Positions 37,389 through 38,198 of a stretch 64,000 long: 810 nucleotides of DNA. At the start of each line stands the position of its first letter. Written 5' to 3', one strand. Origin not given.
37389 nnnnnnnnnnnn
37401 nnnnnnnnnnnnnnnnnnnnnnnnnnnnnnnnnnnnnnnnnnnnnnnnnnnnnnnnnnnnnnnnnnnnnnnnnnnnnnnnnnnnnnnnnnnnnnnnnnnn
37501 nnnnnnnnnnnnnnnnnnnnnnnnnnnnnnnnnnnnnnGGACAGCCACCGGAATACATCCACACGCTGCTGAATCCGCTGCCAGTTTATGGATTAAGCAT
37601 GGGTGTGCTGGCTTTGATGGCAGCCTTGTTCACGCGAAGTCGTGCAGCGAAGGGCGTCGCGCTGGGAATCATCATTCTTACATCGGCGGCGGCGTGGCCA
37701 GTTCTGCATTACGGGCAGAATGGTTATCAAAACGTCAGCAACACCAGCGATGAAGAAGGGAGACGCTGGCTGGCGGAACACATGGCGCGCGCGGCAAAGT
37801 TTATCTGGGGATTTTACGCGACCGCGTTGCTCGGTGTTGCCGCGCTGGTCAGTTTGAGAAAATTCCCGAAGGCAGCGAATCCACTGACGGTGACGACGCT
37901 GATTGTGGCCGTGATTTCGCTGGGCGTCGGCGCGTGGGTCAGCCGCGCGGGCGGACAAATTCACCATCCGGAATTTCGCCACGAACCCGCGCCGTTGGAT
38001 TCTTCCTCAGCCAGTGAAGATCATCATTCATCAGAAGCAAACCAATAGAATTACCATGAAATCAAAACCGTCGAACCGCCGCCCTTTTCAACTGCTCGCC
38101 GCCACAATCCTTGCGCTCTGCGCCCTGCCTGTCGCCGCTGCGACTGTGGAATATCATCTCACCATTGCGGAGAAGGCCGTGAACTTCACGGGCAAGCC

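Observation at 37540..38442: Triple recombination scar: helicase | copper-locus fragment (membrane protein 3' end + Tat-MCO 5' stub) | integrase 5' stub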

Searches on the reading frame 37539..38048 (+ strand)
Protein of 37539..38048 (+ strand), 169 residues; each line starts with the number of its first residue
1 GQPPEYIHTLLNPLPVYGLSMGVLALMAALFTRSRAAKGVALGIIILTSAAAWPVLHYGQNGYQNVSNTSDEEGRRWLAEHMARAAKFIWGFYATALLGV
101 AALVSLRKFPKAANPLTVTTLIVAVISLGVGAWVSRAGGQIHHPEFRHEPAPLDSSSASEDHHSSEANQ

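Call 6: search_protein_families(library=pfam, proteins=[window:37539-38048:+], max_evalue=0.01)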
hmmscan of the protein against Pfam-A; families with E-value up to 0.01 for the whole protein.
window:37539-38048:+ (169 aa): 1 family
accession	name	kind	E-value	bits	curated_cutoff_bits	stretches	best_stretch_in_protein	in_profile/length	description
PF04932.20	Wzy_C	-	0.0038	17.5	31.7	0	23-73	23-73/149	O-Antigen ligase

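Call 12: find_homologous_proteins(query=window:37539-38045:+, max_evalue=0.001)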
Query window:37539-38045:+ (169 aa): 67 proteins with E <= 0.001 among 402 candidates.
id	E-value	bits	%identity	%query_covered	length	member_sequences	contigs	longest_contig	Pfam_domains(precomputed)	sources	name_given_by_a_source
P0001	6.7e-106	370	100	100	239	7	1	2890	-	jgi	-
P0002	2.1e-91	322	85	100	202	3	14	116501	-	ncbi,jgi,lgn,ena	jgi:hypothetical protein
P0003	3.6e-91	322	85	100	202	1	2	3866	-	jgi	jgi:hypothetical protein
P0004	8.0e-79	281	73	100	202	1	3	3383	-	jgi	jgi:hypothetical protein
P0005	1.9e-67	245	63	98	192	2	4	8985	-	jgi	jgi:disulfide bond formation protein DsbB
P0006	2.5e-61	225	61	98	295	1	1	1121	-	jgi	jgi:hypothetical protein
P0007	9.2e-61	223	59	100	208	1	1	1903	-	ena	-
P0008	3.0e-57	211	60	96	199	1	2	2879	-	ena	-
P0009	1.2e-56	209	58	98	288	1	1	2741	-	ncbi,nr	ncbi:MAG: hypothetical protein L0Z53_07125, partial [Acidobacteriales bacterium]|nr:hypothetical pro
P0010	2.4e-56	208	63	90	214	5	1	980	-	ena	-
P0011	4.6e-56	207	57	98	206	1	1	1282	-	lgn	-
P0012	4.7e-56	207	61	92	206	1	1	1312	-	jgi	-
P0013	5.1e-56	207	60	95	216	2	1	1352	-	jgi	jgi:hypothetical protein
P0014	1.9e-52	196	56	87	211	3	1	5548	-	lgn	-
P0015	5.3e-52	194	60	87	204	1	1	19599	-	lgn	-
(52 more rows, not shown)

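Call 14: find_encoding_contigs(protein=P0001, flank=10000, max_places=6)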
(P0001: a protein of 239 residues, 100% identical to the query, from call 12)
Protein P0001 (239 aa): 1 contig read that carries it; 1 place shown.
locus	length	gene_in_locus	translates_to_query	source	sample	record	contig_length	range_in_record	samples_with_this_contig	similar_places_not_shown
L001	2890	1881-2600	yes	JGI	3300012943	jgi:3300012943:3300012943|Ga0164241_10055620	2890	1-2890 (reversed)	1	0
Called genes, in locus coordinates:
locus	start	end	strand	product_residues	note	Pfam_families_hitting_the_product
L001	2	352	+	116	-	?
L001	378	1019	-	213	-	-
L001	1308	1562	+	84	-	-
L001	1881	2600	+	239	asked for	-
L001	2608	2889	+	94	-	?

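Call 15: find_encoding_contigs(protein=P0002, flank=10000, max_places=8)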
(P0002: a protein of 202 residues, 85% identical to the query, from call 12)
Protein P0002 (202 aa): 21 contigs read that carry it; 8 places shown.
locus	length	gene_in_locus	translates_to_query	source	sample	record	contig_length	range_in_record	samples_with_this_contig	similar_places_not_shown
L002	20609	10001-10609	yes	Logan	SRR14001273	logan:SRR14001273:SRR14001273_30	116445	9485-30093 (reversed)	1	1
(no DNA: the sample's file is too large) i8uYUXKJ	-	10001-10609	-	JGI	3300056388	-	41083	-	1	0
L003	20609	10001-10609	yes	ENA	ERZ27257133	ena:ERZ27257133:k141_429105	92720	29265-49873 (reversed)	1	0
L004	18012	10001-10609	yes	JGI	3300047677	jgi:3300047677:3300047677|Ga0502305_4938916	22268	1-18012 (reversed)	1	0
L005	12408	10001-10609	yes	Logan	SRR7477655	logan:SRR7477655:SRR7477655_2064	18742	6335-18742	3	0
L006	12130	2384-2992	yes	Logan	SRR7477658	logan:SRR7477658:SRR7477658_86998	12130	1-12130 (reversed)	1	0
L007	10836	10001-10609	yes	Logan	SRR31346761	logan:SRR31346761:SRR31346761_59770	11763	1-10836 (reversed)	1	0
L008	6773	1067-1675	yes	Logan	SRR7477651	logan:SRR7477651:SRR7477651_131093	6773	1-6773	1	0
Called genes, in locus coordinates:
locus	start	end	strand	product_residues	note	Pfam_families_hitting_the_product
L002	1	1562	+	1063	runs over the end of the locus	PF00873:ACR_tran, PF03176:MMPL (faint)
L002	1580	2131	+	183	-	PF19335:HMBD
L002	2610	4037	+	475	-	PF02321:OEP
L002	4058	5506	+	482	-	PF07732:Cu-oxidase_3, PF00394:Cu-oxidase (weak), PF07731:Cu-oxidase_2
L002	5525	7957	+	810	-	PF04945:YHS, PF19335:HMBD, PF00122:E1-E2_ATPase, PF00702:Hydrolase, PF08282:Hydrolase_3 (faint)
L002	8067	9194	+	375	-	PF03239:FTR1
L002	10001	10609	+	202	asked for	-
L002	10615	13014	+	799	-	PF07732:Cu-oxidase_3, PF00394:Cu-oxidase, PF07731:Cu-oxidase_2, PF07732:Cu-oxidase_3 (weak)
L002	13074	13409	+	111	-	PF03860:Csp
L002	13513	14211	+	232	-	PF14342:DUF4396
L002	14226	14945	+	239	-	PF10938:YfdX (faint)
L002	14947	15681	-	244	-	PF02535:Zip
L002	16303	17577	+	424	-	PF02321:OEP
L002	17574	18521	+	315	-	PF25917:BSH_RND, PF25973:BSH_CzcB, PF25944:Beta-barrel_RND (weak), PF25954:Beta-barrel_RND_2, PF25967:RND-MFP_C, PF25975:CzcB_C, PF25989:YknX_C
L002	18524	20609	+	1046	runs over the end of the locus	PF00873:ACR_tran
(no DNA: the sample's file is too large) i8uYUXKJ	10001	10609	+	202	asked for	-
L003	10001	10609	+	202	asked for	-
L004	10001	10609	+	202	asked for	-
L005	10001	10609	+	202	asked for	-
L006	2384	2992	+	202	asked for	-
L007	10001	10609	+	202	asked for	-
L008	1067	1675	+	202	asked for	-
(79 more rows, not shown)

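Call 36: list_cluster_members(proteins=[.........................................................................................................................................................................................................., P0001])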
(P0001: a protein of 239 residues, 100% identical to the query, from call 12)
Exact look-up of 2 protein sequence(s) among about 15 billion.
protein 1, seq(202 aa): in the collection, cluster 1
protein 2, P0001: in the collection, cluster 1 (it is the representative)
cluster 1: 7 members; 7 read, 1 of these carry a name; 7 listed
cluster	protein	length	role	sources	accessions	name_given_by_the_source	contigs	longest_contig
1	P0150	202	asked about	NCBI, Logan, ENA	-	-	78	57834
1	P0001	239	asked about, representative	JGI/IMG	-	-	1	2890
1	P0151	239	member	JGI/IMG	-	hypothetical protein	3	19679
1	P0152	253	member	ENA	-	-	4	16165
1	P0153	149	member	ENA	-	-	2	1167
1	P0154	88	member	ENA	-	-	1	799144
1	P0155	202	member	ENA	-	-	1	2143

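Call 37: find_encoding_contigs(protein=P0150, flank=10000, max_places=10)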
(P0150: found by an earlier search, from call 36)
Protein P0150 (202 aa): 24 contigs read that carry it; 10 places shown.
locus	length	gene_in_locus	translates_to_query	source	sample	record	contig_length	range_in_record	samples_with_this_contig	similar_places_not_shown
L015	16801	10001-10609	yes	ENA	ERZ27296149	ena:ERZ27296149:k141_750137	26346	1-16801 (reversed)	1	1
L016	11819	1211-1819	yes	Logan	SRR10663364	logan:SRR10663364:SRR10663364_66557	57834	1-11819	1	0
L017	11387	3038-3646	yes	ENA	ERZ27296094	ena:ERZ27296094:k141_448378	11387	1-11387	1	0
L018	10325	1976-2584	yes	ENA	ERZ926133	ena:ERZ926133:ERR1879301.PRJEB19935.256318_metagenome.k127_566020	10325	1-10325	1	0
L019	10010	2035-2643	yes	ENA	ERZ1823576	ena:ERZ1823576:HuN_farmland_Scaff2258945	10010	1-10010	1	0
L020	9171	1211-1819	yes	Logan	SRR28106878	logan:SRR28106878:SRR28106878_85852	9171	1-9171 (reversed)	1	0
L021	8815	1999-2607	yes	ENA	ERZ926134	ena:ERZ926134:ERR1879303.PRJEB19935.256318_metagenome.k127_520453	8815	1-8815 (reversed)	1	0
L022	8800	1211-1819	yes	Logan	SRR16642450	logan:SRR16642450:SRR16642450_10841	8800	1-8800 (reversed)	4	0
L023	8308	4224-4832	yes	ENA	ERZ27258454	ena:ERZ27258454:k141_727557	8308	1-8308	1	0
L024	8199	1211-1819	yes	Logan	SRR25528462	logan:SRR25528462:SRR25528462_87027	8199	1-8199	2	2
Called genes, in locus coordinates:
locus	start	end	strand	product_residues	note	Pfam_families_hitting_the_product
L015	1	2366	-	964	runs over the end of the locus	PF02463:SMC_N, PF13175:AAA_15 (weak), PF13304:AAA_21 (faint), PF13476:AAA_23 (weak)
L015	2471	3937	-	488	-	PF02534:T4SS-DNA_transf (weak), PF10412:TrwB_AAD_bind, PF12696:TraG-D_C (weak)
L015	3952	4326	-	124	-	-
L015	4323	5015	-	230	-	PF01656:CbiA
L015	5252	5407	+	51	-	-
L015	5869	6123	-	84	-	-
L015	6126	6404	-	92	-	-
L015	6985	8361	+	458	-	-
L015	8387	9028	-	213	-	-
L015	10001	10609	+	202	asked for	-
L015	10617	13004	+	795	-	PF07732:Cu-oxidase_3, PF00394:Cu-oxidase, PF07731:Cu-oxidase_2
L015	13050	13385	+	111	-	PF03860:Csp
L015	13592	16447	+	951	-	PF08751:TrwC, PF13086:AAA_11 (faint), PF01443:Viral_helicase1 (faint), PF13245:AAA_19, PF13604:AAA_30, PF22232:TraI_hel_assoc_N (weak)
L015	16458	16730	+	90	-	-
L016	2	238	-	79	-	?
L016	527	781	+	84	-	-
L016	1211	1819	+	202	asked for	-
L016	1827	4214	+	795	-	PF07732:Cu-oxidase_3, PF00394:Cu-oxidase, PF07731:Cu-oxidase_2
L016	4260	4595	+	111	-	PF03860:Csp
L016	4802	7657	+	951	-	PF08751:TrwC, PF13086:AAA_11 (faint), PF01443:Viral_helicase1 (weak), PF13245:AAA_19, PF13604:AAA_30, PF22232:TraI_hel_assoc_N (weak)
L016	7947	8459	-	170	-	-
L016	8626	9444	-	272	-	PF04002:RadC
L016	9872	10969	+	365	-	PF00589:Phage_integrase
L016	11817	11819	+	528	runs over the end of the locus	PF13481:AAA_25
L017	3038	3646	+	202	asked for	-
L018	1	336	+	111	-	?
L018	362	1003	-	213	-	-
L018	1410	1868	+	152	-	-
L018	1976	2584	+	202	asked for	-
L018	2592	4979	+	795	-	PF07732:Cu-oxidase_3, PF00394:Cu-oxidase, PF07731:Cu-oxidase_2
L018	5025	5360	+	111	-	PF03860:Csp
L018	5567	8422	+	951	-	PF08751:TrwC, PF13086:AAA_11 (faint), PF01443:Viral_helicase1 (faint), PF13245:AAA_19, PF13604:AAA_30, PF22232:TraI_hel_assoc_N (weak)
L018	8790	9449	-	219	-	PF04002:RadC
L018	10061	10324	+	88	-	?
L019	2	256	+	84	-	?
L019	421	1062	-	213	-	-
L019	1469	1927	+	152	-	-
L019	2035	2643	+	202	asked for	-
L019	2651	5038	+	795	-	PF07732:Cu-oxidase_3, PF00394:Cu-oxidase, PF07731:Cu-oxidase_2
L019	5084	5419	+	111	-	PF03860:Csp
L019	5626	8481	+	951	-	PF08751:TrwC, PF13086:AAA_11 (faint), PF01443:Viral_helicase1 (faint), PF13245:AAA_19, PF13604:AAA_30, PF22232:TraI_hel_assoc_N (weak)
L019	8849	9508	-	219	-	PF04002:RadC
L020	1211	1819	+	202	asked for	-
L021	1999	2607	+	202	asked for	-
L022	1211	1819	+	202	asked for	-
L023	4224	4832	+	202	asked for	-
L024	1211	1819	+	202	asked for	-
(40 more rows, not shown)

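Call 47: search_protein_families(library=pfam, proteins=[L018:10061-10324:+, L016:9872-10969:+, L019:5626-8481:+, L019:2651-5038:+], max_evalue=0.001)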
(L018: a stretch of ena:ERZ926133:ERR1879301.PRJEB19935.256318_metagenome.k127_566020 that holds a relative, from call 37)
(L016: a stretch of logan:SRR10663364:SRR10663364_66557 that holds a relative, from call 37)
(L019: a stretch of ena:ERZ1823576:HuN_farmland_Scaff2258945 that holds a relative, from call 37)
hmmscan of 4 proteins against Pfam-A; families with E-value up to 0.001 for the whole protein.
L018:10061-10324:+ (88 aa): 0 families

L016:9872-10969:+ (365 aa): 1 family
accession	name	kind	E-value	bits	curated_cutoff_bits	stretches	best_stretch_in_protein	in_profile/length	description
PF00589.27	Phage_integrase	-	1.7e-08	34.9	27.1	1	177-324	12-170/172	Phage integrase family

L019:5626-8481:+ (951 aa): 11 families
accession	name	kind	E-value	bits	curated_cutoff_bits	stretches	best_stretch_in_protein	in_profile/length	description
PF08751.17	TrwC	-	6.4e-82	275.8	25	1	11-302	2-285/286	TrwC relaxase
PF13604.12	AAA_30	-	9.2e-36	123.8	27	1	424-617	2-186/191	AAA domain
PF13245.12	AAA_19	-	2.8e-11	44.2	25.1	1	439-546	10-129/134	AAA domain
PF22232.2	TraI_hel_assoc_N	-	8.3e-08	33.2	27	1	447-540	3-98/99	TraI helicase-associated ssDNA bd, N-terminal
PF13086.12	AAA_11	-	1.6e-07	31.8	27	0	423-478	1-62/257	AAA domain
PF01443.25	Viral_helicase1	-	2.4e-07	31.3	21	1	444-553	2-105/228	Viral superfamily 1 RNA helicase core domain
PF02562.22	PhoH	-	9.1e-05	22.5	27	0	506-575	119-189/205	PhoH-like protein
PF09848.15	SLFN-g3_helicase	-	9.1e-05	22.3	24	1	442-516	3-89/354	Schlafen group 3, DNA/RNA helicase domain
PF13401.12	AAA_22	-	0.00017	22.4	27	0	445-542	10-123/130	AAA domain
PF25199.1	nSTAND_NTPase5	-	0.00025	21.3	34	1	410-538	10-128/145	Novel STAND NTPase 5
PF05970.20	PIF1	-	0.00031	20.9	25.9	0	424-475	2-57/223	PIF1-like helicase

L019:2651-5038:+ (795 aa): 4 families
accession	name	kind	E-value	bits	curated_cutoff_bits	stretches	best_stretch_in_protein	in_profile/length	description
PF07732.21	Cu-oxidase_3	-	8.1e-43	145.7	21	2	37-147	2-116/119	Multicopper oxidase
PF07731.20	Cu-oxidase_2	-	6.9e-38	129.9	20.4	1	493-605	6-132/137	Multicopper oxidase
PF00394.28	Cu-oxidase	-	1.7e-21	77.4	21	1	157-312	2-136/157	Multicopper oxidase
PF13473.12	Cupredoxin_1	-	0.00089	19.7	27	0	516-593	32-95/104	Cupredoxin-like domain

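Call 66: search_protein_families(library=ncbifam, proteins=[L019:2651-5038:+, P0150, L016:9872-10969:+, L019:5084-5419:+], max_evalue=0.01)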
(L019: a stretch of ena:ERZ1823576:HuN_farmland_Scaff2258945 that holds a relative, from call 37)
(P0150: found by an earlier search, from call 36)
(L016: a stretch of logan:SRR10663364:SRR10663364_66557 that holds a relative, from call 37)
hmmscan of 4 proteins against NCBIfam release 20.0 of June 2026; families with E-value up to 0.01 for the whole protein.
L019:2651-5038:+ (795 aa): 9 families
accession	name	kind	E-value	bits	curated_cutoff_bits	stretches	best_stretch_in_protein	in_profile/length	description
TIGR01480.1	copper_res_A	subfamily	4.7e-130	434.8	478.95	1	27-605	42-591/593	copper resistance system multicopper oxidase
TIGR03388.1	ascorbase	equivalog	4.7e-42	144.4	614.8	2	33-298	4-266/542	L-ascorbate oxidase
TIGR03389.1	laccase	equivalog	3.2e-41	141.7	558.9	3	29-179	2-158/539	laccase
TIGR03390.1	ascorbOXfungal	equivalog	2.7e-26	92.2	445.35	1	33-298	11-262/538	L-ascorbate oxidase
NF008205.1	PRK10965.1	equivalog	1.4e-25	90.1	525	2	19-142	34-160/529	multicopper oxidase CueO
NF008135.0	PRK10883.1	equivalog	3.2e-13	49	581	1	34-144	49-158/471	cell division protein FtsP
TIGR02376.1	Cu_nitrite_red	equivalog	4.3e-12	46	296.3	2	29-150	26-149/326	copper-containing nitrite reductase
NF052460.1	L-NosZ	equivalog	5.1e-05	22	700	1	516-592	390-463/480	clade III lactonase-type nitrous-oxide reductase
TIGR03095.1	rusti_cyanin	equivalog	0.00035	20.8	146.7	0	60-144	51-146/148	rusticyanin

P0150 (202 aa): 0 families

L016:9872-10969:+ (365 aa): 2 families
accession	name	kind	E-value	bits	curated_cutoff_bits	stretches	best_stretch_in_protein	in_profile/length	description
NF040815.2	recomb_XerA_Arch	equivalog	4.5e-06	26.4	220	1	145-321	73-253/263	site-specific tyrosine recombinase/integron integrase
NF040693.1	recomb_GmtY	equivalog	0.00062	19.1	340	1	279-327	389-437/441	gamma-mobile-trio recombinase GmtY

L019:5084-5419:+ (111 aa): 1 family
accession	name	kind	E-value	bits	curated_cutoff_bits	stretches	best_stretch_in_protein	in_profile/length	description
TIGR04401.1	TAT_Cys_rich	subfamily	1.9e-09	37.9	100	1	4-106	45-151/151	Csp1 family four helix bundle copper storage protein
